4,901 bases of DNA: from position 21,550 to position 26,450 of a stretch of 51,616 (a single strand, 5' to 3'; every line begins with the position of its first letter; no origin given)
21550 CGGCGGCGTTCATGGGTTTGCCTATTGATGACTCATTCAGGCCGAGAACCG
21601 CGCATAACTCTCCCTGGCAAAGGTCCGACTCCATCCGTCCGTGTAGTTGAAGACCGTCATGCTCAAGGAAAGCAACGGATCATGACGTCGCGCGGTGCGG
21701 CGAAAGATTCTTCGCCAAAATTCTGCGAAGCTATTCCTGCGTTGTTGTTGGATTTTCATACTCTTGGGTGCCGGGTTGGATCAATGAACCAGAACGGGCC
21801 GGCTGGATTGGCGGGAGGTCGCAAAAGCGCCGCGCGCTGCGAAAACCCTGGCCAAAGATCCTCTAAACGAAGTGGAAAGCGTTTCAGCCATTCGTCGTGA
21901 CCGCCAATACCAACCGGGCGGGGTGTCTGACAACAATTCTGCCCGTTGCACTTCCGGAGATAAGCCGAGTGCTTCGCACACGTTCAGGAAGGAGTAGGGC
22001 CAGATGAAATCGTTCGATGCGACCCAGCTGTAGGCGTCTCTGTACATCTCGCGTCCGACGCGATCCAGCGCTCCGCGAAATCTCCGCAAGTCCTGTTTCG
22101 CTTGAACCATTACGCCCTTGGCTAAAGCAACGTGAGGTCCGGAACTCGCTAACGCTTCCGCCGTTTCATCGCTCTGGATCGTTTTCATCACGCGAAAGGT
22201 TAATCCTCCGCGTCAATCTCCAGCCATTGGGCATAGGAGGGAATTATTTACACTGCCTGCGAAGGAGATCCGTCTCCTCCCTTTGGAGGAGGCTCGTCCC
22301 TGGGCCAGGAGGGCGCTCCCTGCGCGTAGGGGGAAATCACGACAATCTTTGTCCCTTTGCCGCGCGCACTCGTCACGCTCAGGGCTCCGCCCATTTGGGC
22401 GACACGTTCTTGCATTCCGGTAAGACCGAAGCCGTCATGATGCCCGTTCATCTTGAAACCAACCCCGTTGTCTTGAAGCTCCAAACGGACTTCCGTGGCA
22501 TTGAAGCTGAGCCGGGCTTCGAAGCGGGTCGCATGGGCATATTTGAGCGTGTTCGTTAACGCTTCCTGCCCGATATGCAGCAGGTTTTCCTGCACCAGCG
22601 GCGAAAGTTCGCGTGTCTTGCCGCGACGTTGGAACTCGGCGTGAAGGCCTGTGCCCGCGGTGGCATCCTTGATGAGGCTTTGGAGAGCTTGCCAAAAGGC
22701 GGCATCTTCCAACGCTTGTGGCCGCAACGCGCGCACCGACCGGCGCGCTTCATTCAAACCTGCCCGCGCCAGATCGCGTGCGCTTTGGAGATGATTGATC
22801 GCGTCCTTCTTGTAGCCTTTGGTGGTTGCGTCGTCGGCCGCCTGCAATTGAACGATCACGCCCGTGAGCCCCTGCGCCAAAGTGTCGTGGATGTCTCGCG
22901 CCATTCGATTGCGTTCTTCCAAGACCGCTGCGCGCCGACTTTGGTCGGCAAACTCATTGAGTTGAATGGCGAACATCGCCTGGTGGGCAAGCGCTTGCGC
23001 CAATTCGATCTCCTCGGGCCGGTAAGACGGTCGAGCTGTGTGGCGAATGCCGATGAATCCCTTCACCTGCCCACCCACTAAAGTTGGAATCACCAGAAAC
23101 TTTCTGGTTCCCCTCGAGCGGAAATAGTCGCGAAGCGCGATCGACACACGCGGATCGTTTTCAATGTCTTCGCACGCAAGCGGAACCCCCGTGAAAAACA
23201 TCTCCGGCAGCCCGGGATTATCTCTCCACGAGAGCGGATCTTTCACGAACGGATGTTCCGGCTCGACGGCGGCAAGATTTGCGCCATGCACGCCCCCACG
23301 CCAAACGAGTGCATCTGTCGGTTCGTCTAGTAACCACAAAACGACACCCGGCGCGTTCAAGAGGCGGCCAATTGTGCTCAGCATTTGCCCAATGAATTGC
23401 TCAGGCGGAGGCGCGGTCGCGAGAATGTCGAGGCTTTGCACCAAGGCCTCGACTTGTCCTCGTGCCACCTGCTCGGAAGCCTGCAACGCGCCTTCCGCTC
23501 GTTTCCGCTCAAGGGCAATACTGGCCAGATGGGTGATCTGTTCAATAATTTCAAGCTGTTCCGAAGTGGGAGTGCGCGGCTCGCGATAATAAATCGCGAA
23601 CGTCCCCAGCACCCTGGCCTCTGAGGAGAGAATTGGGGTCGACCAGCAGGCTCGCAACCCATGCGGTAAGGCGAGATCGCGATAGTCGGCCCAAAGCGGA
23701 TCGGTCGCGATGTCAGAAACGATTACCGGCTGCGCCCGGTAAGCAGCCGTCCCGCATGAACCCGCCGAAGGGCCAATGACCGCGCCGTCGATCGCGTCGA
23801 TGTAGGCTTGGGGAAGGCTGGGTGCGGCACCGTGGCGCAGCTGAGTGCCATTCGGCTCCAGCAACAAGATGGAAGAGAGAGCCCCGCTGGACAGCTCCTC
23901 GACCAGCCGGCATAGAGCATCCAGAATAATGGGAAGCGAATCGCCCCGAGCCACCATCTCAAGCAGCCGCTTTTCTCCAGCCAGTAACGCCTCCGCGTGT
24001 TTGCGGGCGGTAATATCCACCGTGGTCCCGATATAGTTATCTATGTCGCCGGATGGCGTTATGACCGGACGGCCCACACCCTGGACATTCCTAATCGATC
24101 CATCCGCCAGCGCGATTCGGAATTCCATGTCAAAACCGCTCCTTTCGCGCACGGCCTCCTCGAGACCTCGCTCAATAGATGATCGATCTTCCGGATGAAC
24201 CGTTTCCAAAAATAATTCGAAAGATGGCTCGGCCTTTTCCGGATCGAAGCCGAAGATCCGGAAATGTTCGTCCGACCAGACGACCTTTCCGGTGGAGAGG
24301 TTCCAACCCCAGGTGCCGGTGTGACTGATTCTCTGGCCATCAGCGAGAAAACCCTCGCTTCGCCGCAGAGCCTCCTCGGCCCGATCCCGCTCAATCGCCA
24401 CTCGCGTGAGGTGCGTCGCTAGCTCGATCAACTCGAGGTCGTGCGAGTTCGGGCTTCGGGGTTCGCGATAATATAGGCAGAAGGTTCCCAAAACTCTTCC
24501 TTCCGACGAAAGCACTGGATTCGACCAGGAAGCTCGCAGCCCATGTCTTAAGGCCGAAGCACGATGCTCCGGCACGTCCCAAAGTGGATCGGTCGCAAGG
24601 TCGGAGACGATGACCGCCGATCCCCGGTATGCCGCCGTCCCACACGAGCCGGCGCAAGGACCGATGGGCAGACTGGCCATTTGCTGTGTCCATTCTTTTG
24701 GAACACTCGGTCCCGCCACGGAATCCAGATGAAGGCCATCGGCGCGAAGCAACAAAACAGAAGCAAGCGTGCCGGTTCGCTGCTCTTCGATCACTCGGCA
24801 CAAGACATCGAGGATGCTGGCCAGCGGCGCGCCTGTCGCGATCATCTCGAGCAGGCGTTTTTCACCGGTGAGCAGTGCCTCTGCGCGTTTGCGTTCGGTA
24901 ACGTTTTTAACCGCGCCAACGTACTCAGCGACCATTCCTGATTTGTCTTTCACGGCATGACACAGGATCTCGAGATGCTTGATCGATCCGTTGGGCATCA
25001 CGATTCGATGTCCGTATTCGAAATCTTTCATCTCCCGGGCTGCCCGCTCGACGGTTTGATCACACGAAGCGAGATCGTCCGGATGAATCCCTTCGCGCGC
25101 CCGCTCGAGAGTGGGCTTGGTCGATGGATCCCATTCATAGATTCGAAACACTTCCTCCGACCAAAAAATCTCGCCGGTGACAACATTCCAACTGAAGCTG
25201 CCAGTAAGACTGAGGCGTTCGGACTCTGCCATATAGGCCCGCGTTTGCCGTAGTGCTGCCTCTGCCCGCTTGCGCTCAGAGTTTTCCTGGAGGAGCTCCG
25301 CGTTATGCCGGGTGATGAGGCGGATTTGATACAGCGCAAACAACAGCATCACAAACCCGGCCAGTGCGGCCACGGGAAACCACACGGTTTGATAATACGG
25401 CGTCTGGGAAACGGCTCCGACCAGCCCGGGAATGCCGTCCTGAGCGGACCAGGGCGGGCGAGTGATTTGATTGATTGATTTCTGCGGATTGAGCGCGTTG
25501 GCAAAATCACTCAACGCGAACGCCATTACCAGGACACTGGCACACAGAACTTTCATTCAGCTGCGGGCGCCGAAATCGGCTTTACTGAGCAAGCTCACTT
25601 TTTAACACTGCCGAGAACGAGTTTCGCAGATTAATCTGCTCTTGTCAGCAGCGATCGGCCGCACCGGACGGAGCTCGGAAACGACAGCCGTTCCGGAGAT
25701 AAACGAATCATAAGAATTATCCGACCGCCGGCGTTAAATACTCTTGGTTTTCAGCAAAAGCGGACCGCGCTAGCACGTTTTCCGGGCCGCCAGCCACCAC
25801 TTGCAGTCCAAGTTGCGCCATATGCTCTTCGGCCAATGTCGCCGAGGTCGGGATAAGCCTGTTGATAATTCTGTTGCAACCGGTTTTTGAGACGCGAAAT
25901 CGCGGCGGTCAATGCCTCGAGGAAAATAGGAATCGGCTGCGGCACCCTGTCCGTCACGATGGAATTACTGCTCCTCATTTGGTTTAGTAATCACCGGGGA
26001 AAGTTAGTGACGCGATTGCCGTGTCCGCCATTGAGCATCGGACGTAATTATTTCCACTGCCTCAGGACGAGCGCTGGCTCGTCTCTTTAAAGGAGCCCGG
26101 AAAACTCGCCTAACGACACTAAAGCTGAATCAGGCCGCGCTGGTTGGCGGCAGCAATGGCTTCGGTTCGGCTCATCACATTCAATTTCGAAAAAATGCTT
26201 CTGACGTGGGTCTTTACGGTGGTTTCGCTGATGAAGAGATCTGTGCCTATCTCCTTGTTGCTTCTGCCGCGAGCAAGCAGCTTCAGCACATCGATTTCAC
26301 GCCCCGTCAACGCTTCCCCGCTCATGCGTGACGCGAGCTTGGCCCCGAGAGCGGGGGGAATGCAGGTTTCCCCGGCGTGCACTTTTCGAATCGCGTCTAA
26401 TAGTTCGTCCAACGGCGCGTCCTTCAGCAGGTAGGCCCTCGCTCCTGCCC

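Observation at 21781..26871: The same element brackets the PAS/GAF kinase and NarL-type regulator: candidate autoregulated regulon linking the two-component system to ADH/SDR genes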

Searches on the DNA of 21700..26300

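Call 11: search_rna_families(source=window, start=21700, end=26300, threshold=evalue, max_evalue=10)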
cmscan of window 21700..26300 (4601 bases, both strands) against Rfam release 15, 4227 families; matches with E-value up to 10: 3.
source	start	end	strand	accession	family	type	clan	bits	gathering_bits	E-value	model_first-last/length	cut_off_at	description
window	22807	22843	+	RF00039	DicF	Gene; antisense;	-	22.3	48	0.14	1-52/52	no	DicF RNA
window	24547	24630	-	RF02784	SorX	Gene; sRNA;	-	18.2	46.6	0.73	1-73/73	no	Singlet oxygen resistance RNA X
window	22210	22273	+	RF02186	ST7-OT3_4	Gene; lncRNA;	-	14.8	80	3.4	1-73/73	no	ST7 overlapping transcript 3 conserved region 4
